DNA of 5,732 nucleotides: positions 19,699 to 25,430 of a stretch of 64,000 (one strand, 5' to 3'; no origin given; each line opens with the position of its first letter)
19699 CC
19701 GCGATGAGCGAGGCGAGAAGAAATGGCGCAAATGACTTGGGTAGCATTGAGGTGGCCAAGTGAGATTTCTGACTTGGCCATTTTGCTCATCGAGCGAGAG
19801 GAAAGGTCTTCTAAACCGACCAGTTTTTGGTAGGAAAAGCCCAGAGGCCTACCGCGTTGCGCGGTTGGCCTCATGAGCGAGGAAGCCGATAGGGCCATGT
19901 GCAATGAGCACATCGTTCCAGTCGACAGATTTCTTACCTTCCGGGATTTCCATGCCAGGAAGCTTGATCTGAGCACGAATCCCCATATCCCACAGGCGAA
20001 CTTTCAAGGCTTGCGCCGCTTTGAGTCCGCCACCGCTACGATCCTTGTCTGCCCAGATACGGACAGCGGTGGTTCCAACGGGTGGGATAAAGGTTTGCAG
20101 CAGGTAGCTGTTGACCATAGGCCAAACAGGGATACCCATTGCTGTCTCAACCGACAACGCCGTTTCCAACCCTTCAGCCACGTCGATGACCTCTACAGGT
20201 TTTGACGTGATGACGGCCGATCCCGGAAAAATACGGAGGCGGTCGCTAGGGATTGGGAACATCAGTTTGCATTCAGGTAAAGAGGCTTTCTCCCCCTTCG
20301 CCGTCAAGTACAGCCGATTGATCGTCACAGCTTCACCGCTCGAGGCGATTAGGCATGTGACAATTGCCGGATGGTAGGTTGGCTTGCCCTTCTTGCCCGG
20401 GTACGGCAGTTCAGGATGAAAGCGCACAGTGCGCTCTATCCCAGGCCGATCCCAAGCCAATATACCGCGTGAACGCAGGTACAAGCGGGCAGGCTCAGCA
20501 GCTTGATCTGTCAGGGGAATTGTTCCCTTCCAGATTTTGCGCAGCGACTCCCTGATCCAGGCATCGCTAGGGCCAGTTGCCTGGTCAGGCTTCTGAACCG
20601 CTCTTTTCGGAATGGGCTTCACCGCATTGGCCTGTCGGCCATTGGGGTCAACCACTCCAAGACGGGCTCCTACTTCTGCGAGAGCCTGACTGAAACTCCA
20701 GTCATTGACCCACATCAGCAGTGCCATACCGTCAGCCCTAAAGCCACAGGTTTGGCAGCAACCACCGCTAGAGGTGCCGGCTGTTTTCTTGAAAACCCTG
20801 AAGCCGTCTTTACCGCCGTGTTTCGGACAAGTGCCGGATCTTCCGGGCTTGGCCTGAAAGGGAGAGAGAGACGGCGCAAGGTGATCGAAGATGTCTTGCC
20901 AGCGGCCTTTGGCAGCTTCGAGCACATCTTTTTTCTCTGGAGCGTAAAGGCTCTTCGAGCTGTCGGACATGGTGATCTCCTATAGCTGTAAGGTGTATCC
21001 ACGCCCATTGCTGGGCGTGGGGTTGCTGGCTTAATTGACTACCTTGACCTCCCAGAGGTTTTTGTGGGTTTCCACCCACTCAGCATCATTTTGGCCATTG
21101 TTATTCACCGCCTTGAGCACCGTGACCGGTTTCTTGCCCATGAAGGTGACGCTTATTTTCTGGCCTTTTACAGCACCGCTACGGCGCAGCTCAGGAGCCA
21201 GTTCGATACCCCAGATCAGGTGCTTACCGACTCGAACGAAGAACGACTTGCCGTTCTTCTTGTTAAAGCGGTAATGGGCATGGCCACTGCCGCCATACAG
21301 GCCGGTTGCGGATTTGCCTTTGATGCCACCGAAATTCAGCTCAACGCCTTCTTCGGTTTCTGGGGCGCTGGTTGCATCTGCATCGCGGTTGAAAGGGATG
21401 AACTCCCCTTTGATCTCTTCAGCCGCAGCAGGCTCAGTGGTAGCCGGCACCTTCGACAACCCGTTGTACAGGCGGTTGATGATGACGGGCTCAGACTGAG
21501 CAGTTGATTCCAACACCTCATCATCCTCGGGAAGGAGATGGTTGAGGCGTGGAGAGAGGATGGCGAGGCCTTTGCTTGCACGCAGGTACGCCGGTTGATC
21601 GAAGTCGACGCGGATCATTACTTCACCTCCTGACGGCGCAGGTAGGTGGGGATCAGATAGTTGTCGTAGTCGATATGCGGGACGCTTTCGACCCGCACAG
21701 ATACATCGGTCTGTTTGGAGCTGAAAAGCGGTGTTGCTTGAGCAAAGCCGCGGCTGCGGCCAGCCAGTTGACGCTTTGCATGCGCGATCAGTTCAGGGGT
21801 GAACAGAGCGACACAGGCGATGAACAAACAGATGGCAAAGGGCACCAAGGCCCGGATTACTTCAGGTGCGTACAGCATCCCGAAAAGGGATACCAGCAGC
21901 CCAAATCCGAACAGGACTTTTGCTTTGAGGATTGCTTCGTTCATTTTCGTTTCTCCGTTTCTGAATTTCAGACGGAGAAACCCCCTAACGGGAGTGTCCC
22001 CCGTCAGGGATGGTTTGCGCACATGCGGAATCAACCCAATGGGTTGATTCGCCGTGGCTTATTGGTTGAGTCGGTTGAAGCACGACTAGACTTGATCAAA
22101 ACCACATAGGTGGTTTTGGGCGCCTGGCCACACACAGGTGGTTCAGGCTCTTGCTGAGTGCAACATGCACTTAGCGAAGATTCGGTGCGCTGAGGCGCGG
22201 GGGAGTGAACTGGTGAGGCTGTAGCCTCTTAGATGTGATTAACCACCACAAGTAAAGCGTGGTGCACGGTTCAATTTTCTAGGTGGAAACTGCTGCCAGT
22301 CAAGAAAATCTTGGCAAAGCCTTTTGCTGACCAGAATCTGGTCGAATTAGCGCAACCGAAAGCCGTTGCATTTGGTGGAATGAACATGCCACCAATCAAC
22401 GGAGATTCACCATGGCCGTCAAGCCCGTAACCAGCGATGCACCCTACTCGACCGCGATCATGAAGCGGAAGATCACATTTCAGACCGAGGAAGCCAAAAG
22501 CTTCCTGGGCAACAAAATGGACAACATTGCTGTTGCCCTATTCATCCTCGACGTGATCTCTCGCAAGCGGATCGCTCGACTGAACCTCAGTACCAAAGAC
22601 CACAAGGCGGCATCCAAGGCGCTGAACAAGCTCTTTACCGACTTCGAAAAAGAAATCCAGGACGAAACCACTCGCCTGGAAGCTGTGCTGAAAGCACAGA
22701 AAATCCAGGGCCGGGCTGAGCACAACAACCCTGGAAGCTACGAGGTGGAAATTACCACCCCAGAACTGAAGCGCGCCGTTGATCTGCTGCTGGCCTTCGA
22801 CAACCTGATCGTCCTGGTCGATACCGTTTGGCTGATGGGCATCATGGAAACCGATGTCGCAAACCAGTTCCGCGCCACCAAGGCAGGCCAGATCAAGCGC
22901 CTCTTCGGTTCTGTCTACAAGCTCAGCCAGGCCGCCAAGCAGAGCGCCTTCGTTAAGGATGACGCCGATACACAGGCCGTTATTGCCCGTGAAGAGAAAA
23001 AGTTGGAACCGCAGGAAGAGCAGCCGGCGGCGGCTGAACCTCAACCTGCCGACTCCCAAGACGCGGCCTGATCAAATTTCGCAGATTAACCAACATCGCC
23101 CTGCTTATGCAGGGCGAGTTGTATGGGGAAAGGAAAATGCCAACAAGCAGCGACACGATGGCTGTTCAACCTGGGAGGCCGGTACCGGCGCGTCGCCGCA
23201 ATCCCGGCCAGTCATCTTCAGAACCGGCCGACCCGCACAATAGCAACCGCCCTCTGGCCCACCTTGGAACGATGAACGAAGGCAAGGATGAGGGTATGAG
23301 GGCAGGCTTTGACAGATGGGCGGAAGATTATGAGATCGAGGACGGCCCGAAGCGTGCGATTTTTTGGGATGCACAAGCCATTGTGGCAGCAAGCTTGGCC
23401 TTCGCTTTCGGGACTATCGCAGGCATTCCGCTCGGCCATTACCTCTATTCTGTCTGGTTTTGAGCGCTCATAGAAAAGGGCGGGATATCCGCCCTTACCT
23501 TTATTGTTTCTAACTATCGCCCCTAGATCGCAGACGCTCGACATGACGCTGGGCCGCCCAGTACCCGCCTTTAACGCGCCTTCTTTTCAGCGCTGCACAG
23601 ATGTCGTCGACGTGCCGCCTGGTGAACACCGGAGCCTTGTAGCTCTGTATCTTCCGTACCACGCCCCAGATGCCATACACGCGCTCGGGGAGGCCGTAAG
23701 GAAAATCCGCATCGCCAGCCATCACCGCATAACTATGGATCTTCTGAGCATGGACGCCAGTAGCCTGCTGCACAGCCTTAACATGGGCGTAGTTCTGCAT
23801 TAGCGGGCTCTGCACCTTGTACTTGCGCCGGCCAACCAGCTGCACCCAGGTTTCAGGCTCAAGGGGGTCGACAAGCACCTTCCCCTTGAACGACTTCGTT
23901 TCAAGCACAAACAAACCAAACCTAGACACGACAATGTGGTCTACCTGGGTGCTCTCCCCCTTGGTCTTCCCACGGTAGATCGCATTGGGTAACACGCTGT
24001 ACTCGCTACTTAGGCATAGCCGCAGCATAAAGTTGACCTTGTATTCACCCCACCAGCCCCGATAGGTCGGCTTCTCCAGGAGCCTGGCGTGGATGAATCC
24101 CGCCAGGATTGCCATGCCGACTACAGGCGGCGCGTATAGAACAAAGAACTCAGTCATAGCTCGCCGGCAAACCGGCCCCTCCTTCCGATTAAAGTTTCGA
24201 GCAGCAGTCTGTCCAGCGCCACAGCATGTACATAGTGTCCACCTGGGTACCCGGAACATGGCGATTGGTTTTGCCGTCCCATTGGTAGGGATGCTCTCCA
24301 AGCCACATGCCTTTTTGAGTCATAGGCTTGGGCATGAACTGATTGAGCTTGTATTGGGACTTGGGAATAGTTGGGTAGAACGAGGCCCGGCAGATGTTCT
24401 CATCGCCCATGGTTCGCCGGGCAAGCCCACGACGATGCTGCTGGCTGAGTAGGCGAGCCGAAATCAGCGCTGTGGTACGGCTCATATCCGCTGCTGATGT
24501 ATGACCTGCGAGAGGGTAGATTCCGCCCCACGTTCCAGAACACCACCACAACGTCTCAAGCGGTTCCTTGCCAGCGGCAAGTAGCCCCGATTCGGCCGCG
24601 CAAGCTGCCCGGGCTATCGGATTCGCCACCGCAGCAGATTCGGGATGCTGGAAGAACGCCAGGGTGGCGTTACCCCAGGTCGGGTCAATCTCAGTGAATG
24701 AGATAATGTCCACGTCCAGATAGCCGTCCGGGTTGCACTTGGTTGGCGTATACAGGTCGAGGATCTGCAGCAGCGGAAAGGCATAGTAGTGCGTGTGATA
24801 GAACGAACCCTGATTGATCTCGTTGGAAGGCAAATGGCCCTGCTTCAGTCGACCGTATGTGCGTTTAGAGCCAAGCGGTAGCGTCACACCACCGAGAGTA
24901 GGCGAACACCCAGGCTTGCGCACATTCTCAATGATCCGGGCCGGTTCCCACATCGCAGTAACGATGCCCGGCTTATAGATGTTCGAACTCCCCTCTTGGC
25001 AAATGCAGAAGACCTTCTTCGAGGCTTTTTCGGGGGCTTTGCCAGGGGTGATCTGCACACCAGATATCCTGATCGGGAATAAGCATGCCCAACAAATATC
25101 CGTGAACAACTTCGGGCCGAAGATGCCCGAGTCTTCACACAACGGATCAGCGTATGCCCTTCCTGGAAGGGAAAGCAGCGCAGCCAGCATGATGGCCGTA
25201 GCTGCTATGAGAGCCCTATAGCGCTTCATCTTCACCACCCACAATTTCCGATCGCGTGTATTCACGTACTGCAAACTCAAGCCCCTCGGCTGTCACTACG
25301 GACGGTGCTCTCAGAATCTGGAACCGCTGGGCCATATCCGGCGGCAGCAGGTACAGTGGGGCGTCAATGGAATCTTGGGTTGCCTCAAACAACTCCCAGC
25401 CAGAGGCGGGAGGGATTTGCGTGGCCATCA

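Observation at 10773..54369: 19-bp palindromic box with fixed promoter geometry defines the transfer regulon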

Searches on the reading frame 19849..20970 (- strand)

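Call 14: search_protein_families(library=pfam, proteins=[window:19849-20970:-], max_evalue=0.01)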
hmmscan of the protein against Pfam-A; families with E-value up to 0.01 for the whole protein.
window:19849-20970:- (373 aa): 3 families
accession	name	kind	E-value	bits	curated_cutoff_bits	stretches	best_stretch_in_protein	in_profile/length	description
PF23639.1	DUF7146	-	5.4e-18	65.7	27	1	140-239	4-96/105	Domain of unknown function (DUF7146)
PF13362.12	Toprim_3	-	4.6e-12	46.7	27.2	1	264-360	4-94/95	Toprim domain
PF08273.17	Zn_Ribbon_Prim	-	8.3e-08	32.9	23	1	43-82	1-37/37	Zinc-binding domain of primase-helicase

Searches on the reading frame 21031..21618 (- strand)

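Call 14: search_protein_families(library=pfam, proteins=[window:21031-21618:-], max_evalue=0.01)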
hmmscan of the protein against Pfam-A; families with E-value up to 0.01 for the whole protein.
window:21031-21618:- (195 aa): 0 families

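Call 18: search_protein_families(library=ncbifam, proteins=[window:21031-21618:-], max_evalue=1)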
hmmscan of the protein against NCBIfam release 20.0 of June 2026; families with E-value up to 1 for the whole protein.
window:21031-21618:- (195 aa): 3 families
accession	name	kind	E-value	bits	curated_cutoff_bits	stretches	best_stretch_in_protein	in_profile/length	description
NF041450.1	MobP1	subfamily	4.5e-07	29.5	200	1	112-189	240-321/321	MobP1 family relaxase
NF008079.0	PRK10818.1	equivalog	0.06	12.7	508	1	17-49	199-231/270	septum site-determining protein MinD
TIGR01968.1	minD_bact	equivalog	0.12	11.7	212.9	1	20-76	192-243/261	septum site-determining protein MinD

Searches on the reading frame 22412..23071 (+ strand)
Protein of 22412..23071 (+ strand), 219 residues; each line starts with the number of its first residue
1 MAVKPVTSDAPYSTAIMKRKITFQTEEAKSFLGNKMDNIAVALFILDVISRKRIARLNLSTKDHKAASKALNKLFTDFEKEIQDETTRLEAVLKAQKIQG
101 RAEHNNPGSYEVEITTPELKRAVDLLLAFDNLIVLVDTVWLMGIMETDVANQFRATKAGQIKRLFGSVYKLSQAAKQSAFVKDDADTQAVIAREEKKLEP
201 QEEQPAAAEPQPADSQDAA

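Call 14: search_protein_families(library=pfam, proteins=[window:22412-23071:+], max_evalue=0.01)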
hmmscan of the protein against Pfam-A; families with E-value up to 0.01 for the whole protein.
window:22412-23071:+ (219 aa): 1 family
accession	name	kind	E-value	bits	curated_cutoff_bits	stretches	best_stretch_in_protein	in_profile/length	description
PF08900.16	AcaB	-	7.2e-06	26.4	27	1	73-189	69-190/215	Transcriptional regulator AcaB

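Call 88: search_solved_structures(query=window:22412-23071:+, max_evalue=10)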
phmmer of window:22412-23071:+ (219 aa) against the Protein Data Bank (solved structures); distinct sequences matched with E-value up to 10: 22.
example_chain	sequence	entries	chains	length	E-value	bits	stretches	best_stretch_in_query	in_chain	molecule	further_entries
6n8b_A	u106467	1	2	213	3e-08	37.3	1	11-190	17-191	transcription regulator AcaB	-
6n8a_A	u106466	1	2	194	2e-07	34.6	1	16-187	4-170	transcription regulator AcaB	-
4ywi_A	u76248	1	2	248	0.00082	22.8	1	73-154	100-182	Triosephosphate isomerase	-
2vfd_A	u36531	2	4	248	0.0022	21.4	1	73-154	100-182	TRIOSEPHOSPHATE ISOMERASE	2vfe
4z0j_A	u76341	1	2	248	0.0022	21.4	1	73-154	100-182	Triosephosphate isomerase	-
4z0s_A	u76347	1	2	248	0.0022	21.4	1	73-154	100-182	Triosephosphate isomerase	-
2vff_A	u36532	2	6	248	0.0024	21.3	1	73-154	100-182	TRIOSEPHOSPHATE ISOMERASE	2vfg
4yxg_A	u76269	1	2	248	0.0026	21.2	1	73-154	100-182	Triosephosphate isomerase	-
3pwa_A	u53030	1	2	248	0.0026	21.2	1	73-154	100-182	Triosephosphate isomerase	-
5bmx_A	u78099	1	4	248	0.0027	21.1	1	73-154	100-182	Triosephosphate isomerase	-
4zz9_A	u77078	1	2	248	0.0027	21.1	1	73-154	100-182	Triosephosphate isomerase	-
3psw_A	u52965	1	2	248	0.0027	21.1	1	73-154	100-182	Triosephosphate isomerase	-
1lyx_A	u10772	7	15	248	0.0027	21.1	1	73-154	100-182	Triosephosphate Isomerase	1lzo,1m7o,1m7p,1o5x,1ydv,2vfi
5bmw_A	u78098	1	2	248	0.0027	21.1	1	73-154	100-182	Triosephosphate isomerase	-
5brb_A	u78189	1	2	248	0.0028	21.1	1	73-154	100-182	Triosephosphate isomerase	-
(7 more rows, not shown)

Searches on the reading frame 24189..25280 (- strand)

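Call 15: search_protein_families(library=pfam, proteins=[window:24189-25280:-], max_evalue=0.01)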
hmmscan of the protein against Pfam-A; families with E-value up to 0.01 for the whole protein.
window:24189-25280:- (363 aa): 1 family
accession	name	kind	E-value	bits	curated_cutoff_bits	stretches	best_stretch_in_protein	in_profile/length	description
PF06834.16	TraU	-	1.9e-87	294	26.5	1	59-361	7-305/306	TraU protein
